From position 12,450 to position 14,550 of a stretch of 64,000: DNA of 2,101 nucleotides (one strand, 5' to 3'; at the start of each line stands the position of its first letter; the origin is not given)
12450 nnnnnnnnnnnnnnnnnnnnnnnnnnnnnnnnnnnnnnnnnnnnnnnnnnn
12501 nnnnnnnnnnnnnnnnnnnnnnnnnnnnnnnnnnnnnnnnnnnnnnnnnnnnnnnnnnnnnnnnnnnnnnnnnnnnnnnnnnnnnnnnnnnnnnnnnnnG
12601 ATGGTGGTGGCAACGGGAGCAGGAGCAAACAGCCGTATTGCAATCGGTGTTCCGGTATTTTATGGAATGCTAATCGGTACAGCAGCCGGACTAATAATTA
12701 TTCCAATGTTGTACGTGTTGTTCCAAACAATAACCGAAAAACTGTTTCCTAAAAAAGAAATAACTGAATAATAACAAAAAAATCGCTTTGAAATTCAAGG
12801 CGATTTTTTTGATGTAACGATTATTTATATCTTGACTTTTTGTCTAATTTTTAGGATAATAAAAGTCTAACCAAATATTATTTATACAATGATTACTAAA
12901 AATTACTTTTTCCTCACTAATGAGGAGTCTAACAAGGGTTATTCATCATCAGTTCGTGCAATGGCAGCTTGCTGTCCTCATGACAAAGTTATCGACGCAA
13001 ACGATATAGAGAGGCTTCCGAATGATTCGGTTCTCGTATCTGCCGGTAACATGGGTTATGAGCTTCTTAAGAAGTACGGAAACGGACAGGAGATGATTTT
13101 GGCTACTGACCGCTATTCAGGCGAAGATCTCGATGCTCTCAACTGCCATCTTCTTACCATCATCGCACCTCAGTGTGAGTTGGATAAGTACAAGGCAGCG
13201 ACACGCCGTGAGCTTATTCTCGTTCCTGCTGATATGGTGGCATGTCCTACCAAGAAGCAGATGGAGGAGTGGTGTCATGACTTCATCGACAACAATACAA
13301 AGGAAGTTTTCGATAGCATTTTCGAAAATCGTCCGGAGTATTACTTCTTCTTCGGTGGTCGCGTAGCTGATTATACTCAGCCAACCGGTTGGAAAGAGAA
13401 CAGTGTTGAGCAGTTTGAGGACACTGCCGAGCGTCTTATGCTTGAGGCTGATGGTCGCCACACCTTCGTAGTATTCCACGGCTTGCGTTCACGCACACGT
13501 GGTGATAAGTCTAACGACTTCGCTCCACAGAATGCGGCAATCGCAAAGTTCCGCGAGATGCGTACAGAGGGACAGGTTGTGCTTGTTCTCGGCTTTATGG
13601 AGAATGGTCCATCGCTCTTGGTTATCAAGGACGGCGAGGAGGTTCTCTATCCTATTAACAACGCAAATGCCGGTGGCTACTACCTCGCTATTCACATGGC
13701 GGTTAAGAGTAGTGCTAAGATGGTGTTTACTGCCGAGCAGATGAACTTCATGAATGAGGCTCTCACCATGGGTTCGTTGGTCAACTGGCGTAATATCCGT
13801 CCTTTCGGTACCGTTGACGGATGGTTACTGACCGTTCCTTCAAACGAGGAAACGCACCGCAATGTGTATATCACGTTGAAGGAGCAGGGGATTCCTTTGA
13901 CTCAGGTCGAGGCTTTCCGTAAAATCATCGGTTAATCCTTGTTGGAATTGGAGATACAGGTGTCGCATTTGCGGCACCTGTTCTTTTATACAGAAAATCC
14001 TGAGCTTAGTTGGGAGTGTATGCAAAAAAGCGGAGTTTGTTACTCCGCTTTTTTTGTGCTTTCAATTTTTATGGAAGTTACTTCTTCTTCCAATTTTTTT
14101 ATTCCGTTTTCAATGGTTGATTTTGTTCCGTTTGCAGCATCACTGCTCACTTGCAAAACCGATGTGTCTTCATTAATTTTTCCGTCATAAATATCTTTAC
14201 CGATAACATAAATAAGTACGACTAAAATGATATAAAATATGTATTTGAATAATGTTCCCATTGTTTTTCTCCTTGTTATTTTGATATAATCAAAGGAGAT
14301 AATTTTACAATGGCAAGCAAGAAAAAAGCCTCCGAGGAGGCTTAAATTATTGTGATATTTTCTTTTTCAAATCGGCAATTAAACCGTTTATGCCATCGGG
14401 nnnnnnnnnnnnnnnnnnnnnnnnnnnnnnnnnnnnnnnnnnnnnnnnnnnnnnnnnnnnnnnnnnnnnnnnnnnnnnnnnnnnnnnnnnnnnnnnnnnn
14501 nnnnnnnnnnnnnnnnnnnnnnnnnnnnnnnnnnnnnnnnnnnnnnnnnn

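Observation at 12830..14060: Compositionally foreign single-gene island inserted after the RND operon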

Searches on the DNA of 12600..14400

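Call 81: search_rna_families(source=window, start=12600, end=14400, threshold=evalue, max_evalue=1)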
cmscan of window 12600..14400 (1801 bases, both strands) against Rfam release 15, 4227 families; matches with E-value up to 1: 11.
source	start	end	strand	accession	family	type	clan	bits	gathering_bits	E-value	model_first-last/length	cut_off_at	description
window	12759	12812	-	RF01096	PK-HAV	Cis-reg;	-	28.8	50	0.48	1-56/56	no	HepA virus 3'-terminal pseudoknot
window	14023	14084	-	RF02057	STnc40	Gene; sRNA;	-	26.3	45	0.074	1-70/70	no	Salmonella enterica sRNA STnc40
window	13990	14055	+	RF02057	STnc40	Gene; sRNA;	-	25.4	45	0.12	1-70/70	no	Salmonella enterica sRNA STnc40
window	14269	14350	-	RF02900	AaHKsRNA82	Gene; sRNA;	-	24.5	51.4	0.65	1-81/81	no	Aggregatibacter sRNA 82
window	12715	12809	+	RF04184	BTnc060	Gene; sRNA;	-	23.7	228.9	0.55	1-213/213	no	Bacteroides sRNA BTnc060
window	14251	14350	+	RF01859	Phe_leader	Cis-reg; leader;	-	22.8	55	0.66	1-125/125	no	Phenylalanine leader peptide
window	12780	12846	-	RF02677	NsiR4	Gene; sRNA;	-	20.7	40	0.11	1-65/65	no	Nitrogen stress-induced RNA 4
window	14024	14054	-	RF01409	STnc250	Gene; sRNA;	-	20.1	42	0.52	57-87/94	no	STnc250 Hfq binding RNA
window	13768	13821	-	RF01691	Bacillus-plasmid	Gene; sRNA;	-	20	31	0.28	1-61/61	no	Bacillus-plasmid RNA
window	12721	12815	+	RF00125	IS128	Gene; sRNA;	-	18.8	80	0.57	104-204/209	no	IS128 RNA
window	12766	12810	+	RF01402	STnc150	Gene; sRNA;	-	18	60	0.46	219-263/267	no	STnc150 Hfq binding RNA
